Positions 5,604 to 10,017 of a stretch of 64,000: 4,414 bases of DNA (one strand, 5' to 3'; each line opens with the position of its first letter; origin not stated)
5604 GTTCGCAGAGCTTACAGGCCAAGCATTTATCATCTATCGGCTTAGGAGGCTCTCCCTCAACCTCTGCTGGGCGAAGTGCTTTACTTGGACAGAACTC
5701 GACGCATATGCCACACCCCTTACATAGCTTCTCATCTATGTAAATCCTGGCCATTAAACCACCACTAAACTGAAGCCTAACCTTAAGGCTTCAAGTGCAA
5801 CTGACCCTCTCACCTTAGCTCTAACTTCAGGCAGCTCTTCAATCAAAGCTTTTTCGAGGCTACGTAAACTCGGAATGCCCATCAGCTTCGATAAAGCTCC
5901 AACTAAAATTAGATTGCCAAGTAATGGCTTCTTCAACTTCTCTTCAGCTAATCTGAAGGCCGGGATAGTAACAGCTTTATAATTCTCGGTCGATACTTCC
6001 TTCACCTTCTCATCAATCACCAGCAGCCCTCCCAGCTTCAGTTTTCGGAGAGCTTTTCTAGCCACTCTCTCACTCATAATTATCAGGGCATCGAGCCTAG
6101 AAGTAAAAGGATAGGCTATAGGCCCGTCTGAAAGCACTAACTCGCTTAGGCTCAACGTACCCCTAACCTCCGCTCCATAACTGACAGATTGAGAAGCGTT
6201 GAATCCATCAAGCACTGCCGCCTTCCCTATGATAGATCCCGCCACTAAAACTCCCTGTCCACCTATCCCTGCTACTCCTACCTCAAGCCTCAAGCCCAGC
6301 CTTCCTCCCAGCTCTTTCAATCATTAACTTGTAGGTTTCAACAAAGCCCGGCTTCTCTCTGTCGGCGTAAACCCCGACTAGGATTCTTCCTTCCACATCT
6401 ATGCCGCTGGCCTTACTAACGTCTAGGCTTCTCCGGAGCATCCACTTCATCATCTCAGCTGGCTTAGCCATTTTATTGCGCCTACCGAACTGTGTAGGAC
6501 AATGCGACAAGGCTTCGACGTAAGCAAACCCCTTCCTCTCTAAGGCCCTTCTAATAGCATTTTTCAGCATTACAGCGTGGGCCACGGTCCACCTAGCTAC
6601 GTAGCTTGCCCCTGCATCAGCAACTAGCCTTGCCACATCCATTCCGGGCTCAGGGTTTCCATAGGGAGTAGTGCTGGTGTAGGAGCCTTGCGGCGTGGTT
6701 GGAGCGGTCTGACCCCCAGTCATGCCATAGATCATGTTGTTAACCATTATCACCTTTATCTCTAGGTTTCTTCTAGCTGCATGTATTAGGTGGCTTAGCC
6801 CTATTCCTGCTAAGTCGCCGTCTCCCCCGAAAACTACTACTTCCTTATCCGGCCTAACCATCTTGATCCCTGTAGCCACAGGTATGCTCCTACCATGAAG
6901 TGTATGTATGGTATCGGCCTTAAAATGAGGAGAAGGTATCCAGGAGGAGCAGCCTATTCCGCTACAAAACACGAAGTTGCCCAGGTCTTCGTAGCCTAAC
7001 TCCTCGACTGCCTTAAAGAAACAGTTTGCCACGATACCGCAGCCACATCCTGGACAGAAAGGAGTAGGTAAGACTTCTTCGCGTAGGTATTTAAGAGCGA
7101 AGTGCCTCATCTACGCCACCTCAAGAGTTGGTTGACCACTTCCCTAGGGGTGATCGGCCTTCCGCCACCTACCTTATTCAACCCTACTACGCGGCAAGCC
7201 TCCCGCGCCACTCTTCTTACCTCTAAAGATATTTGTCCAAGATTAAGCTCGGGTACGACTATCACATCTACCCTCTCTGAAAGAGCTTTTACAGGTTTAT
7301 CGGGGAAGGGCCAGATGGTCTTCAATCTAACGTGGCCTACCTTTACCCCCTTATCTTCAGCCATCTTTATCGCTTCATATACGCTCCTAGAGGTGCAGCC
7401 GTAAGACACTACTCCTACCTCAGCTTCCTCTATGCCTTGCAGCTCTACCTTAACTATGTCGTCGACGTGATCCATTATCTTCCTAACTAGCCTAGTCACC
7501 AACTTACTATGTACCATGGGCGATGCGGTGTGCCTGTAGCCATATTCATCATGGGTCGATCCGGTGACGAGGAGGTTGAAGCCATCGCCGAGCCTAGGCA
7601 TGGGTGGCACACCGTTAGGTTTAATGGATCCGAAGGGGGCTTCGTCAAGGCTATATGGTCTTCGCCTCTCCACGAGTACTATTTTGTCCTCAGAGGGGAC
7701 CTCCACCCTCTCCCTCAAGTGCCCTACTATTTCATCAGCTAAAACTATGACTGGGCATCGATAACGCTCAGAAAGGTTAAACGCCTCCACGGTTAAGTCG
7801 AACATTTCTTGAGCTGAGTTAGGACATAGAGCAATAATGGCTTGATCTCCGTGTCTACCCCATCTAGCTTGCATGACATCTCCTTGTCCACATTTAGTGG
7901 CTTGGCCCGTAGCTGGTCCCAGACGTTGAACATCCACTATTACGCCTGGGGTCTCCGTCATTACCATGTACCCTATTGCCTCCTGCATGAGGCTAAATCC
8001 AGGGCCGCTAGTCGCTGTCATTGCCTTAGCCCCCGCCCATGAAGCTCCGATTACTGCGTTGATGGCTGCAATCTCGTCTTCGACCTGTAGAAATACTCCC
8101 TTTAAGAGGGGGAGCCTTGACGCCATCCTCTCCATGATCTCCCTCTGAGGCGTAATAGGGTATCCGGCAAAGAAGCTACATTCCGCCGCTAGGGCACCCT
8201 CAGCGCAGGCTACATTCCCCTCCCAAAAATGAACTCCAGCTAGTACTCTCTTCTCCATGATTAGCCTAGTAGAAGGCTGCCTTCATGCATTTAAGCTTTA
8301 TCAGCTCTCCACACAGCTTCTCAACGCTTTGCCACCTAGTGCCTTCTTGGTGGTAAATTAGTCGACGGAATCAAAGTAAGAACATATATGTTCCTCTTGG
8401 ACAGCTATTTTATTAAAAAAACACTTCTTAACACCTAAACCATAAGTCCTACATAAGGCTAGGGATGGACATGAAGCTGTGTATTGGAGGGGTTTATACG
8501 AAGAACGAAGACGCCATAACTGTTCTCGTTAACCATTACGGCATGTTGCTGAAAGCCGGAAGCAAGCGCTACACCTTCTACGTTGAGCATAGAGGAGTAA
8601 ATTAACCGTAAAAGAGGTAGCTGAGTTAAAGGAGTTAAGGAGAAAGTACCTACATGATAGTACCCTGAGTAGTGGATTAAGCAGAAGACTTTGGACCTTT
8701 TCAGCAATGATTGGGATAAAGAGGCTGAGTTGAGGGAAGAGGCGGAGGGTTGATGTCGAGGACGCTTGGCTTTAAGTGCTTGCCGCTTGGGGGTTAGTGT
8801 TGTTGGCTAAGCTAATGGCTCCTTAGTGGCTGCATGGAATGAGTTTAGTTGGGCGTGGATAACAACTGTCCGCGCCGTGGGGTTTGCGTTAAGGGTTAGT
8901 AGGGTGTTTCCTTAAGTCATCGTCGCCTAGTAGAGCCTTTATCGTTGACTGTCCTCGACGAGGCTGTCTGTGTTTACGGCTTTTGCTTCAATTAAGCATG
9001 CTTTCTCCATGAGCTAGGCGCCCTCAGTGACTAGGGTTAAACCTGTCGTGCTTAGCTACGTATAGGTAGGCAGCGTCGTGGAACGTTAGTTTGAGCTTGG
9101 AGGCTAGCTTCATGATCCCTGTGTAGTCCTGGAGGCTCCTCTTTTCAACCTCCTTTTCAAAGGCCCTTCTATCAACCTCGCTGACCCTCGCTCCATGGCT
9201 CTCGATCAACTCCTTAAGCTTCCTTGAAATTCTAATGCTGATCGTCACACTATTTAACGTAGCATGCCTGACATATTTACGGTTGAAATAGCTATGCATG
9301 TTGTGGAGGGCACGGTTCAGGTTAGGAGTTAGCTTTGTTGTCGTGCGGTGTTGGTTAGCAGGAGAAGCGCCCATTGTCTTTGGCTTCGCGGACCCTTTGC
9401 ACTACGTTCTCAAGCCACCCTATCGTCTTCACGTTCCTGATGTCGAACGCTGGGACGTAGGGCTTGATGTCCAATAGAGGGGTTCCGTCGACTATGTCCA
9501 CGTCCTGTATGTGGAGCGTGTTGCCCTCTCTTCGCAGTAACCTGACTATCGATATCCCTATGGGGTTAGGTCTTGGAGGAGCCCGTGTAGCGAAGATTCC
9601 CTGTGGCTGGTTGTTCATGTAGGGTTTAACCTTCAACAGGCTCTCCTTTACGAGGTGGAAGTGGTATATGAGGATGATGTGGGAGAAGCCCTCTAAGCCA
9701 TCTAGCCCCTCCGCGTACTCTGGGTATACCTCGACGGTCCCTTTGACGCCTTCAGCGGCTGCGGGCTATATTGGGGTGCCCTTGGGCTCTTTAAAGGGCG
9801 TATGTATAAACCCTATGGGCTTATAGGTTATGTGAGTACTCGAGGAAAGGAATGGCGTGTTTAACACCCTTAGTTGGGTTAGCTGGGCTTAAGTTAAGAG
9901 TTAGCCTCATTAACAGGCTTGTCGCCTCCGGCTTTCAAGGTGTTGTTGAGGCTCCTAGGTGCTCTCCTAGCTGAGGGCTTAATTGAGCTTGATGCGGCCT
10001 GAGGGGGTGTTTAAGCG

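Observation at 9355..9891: trmO/tsaA (YaeB) homolog with an in-frame TAG replacing the conserved Gln of the G-x-P-I/R-Q-P motif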

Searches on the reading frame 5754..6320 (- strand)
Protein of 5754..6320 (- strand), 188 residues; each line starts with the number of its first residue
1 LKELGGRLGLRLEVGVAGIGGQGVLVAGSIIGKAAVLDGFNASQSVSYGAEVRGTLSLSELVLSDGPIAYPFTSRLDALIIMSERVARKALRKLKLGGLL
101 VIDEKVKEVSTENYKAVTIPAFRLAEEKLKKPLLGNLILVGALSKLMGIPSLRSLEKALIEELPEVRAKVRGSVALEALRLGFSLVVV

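Call 34: search_protein_families(library=pfam, proteins=[window:5754-6320:-], max_evalue=0.001)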
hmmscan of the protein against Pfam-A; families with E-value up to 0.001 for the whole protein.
window:5754-6320:- (188 aa): 1 family
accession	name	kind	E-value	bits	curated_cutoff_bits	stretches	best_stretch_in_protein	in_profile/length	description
PF01558.24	POR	-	1.6e-28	100.4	27.4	1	20-181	1-170/173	Pyruvate ferredoxin/flavodoxin oxidoreductase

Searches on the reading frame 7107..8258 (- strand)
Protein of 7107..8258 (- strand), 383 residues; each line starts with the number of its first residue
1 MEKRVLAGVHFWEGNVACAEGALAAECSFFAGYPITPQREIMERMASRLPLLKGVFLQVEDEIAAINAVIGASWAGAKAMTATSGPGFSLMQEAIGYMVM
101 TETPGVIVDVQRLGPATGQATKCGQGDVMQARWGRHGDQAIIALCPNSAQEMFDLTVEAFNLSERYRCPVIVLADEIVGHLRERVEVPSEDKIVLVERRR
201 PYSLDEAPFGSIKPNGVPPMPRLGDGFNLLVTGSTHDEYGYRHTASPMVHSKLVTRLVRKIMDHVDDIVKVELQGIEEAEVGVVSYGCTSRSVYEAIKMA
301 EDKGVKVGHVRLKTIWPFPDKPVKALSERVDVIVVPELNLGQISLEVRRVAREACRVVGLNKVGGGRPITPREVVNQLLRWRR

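Call 34: search_protein_families(library=pfam, proteins=[window:7107-8258:-], max_evalue=0.001)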
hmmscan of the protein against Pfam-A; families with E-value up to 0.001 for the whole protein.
window:7107-8258:- (383 aa): 3 families
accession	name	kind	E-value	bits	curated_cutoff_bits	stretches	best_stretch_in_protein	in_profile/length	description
PF01855.24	POR_N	-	3e-68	230.5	27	1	20-254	1-229/231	Pyruvate flavodoxin/ferredoxin oxidoreductase, thiamine diP-bdg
PF17147.9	PFOR_II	-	5.8e-19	68.8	27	1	279-374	1-102/102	Pyruvate:ferredoxin oxidoreductase core domain II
PF02780.25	Transketolase_C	-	7e-05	23.2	25.9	1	277-337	8-68/124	Transketolase, C-terminal domain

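Call 45: find_encoding_contigs(protein=window:7107-8258:-, flank=4000, max_places=10)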
Protein window:7107-8258:- (383 aa): 4 contigs read that carry it; 4 places shown.
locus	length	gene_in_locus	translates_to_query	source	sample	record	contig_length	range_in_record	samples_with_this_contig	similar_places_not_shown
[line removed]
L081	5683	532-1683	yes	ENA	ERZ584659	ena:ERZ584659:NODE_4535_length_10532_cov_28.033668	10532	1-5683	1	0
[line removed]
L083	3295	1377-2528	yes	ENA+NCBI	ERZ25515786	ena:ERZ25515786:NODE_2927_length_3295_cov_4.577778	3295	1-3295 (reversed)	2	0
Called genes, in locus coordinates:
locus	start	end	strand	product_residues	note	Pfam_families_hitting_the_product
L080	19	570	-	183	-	-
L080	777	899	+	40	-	-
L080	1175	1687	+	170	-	PF01980:TrmO_N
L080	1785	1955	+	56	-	-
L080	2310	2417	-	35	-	-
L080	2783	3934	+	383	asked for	PF01855:POR_N, PF17147:PFOR_II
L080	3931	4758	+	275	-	PF02775:TPP_enzyme_C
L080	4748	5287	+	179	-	PF01558:POR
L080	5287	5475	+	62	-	PF12797:Fer4_2 (weak), PF00037:Fer4, PF12837:Fer4_6 (weak), PF13237:Fer4_10, PF14697:Fer4_21 (weak), PF12800:Fer4_4 (faint), PF12838:Fer4_7, PF13187:Fer4_9, +1 more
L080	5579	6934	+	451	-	PF00682:HMGL-like, PF01037:AsnC_trans_reg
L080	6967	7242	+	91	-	-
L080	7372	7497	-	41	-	-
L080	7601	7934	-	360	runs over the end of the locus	PF02926:THUMP, PF14419:SPOUT_MTase_2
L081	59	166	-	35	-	-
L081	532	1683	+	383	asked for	PF01855:POR_N, PF17147:PFOR_II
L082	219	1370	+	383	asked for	PF01855:POR_N, PF17147:PFOR_II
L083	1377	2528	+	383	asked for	PF01855:POR_N, PF17147:PFOR_II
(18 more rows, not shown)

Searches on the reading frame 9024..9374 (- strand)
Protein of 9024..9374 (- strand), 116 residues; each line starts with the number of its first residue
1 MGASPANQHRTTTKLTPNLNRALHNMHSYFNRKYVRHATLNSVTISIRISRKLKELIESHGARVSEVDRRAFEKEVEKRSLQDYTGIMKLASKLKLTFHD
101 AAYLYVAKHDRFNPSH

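Call 7: search_protein_families(library=pfam, proteins=[window:9027-9374:-], max_evalue=0.01)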
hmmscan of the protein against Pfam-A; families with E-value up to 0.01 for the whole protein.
seq(116 aa): 1 family
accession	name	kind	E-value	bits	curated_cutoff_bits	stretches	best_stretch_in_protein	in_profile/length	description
PF12129.13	PHTF1-2_N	-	0.0054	16.9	25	1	52-100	2-50/156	Homeodomain containing protein PHTF1/2, N-terminal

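Call 47: find_encoding_contigs(protein=window:9024-9374:-, flank=2500, max_places=10)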
Protein window:9024-9374:- (116 aa): no gene with exactly this product is on record in the collection.

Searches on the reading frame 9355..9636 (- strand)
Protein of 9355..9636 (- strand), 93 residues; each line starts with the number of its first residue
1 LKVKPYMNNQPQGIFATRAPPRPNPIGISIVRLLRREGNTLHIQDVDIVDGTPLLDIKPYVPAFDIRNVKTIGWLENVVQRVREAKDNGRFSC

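Call 44: find_encoding_contigs(protein=window:9355-9636:-, flank=3000, max_places=10)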
Protein window:9355-9636:- (93 aa): no gene with exactly this product is on record in the collection.

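Call 55: list_cluster_members(proteins=[P0122, P0001, window:9355-9618:-, window:9355-9636:-])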
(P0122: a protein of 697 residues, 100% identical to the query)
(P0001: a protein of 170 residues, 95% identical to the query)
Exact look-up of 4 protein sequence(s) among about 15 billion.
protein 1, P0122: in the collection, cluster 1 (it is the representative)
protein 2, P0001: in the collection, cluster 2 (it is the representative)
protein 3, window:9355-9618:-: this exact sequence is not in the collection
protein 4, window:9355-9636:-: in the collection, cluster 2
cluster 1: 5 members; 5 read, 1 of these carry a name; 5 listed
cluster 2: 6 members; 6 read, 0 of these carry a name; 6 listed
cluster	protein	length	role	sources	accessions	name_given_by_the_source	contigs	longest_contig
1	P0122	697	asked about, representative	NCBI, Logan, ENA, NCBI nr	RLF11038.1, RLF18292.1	MAG: disulfide reductase [Thermoprotei archaeon]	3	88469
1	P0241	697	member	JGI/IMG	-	-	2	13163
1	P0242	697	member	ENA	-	-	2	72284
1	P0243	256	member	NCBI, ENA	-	-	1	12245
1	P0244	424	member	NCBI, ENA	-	-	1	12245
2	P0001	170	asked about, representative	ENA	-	-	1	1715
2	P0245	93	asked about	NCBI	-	-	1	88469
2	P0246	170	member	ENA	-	-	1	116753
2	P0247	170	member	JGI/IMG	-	-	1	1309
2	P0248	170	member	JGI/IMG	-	-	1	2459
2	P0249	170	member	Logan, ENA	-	-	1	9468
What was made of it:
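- On Pseudogene / null allele: The allele is on record from one contig only (call 55).
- The truncated 93-aa product is on record from one contig only, against five distinct intact 170-aa sequences in the same 90% cluster (call 55).
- Tried and rejected: The cluster look-up found the 93-aa product only on the 88,469-nt source contig (call 55).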

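Call 57: find_encoding_contigs(protein=P0249, flank=5000, max_places=6)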
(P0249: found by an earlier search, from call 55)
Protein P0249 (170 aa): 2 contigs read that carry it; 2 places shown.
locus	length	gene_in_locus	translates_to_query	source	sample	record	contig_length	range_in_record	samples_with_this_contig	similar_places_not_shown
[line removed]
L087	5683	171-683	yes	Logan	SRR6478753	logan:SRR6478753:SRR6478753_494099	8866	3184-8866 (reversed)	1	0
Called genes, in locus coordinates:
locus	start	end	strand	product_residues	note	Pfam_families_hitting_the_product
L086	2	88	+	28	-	?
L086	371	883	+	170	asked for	PF01980:TrmO_N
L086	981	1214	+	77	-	-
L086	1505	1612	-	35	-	-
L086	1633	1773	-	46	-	-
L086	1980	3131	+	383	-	PF01855:POR_N, PF17147:PFOR_II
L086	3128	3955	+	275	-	PF02775:TPP_enzyme_C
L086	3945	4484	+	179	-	PF01558:POR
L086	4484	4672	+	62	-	PF12797:Fer4_2 (weak), PF00037:Fer4, PF12837:Fer4_6 (weak), PF13237:Fer4_10, PF14697:Fer4_21 (weak), PF12800:Fer4_4 (faint), PF12838:Fer4_7, PF13187:Fer4_9, +1 more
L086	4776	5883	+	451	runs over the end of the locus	PF00682:HMGL-like, PF01037:AsnC_trans_reg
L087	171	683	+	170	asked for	PF01980:TrmO_N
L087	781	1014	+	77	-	-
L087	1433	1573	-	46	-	-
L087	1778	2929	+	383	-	PF01855:POR_N, PF17147:PFOR_II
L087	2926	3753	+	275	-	PF02775:TPP_enzyme_C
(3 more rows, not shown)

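Call 68: find_encoding_contigs(protein=P0242, flank=1500, max_places=4)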
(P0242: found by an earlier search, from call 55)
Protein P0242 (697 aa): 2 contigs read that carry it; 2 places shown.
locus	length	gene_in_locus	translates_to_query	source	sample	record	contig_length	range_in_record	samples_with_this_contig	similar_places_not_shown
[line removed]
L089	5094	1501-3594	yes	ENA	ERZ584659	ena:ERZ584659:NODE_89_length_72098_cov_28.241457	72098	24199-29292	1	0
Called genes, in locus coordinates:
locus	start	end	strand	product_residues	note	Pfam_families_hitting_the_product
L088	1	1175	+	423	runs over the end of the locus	PF00384:Molybdopterin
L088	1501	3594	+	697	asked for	PF00890:FAD_binding_2 (weak), PF01134:GIDA (weak), PF01266:DAO (weak), PF12831:FAD_oxidored, PF13450:NAD_binding_8 (weak), PF13187:Fer4_9 (weak), PF13237:Fer4_10 (weak), PF02662:FlpD, +11 more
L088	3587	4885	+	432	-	PF14697:Fer4_21 (weak), PF00037:Fer4, PF12838:Fer4_7, PF13187:Fer4_9, PF00037:Fer4, PF12838:Fer4_7, PF00037:Fer4, PF12838:Fer4_7, +14 more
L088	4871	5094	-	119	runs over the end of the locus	PF01568:Molydop_binding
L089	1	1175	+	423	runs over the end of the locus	PF00384:Molybdopterin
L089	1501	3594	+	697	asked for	PF00890:FAD_binding_2 (weak), PF01134:GIDA (weak), PF01266:DAO (weak), PF12831:FAD_oxidored, PF13450:NAD_binding_8 (weak), PF13187:Fer4_9 (weak), PF13237:Fer4_10 (weak), PF02662:FlpD, +11 more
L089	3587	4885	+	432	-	PF14697:Fer4_21 (weak), PF00037:Fer4, PF12838:Fer4_7, PF13187:Fer4_9, PF00037:Fer4, PF12838:Fer4_7, PF00037:Fer4, PF12838:Fer4_7, +15 more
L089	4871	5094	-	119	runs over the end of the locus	PF01568:Molydop_binding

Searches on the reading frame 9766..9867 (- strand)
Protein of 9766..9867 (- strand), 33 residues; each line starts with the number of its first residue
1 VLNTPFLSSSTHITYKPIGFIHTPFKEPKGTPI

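Call 48: find_encoding_contigs(protein=window:9766-9867:-, flank=2500, max_places=10)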
Protein window:9766-9867:- (33 aa): no gene with exactly this product is on record in the collection.
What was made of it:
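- Tried and rejected: Exact look-ups of the 33-aa, 93-aa and 116-aa neighbouring products found nothing in the contig index (calls 44, 47, 48).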
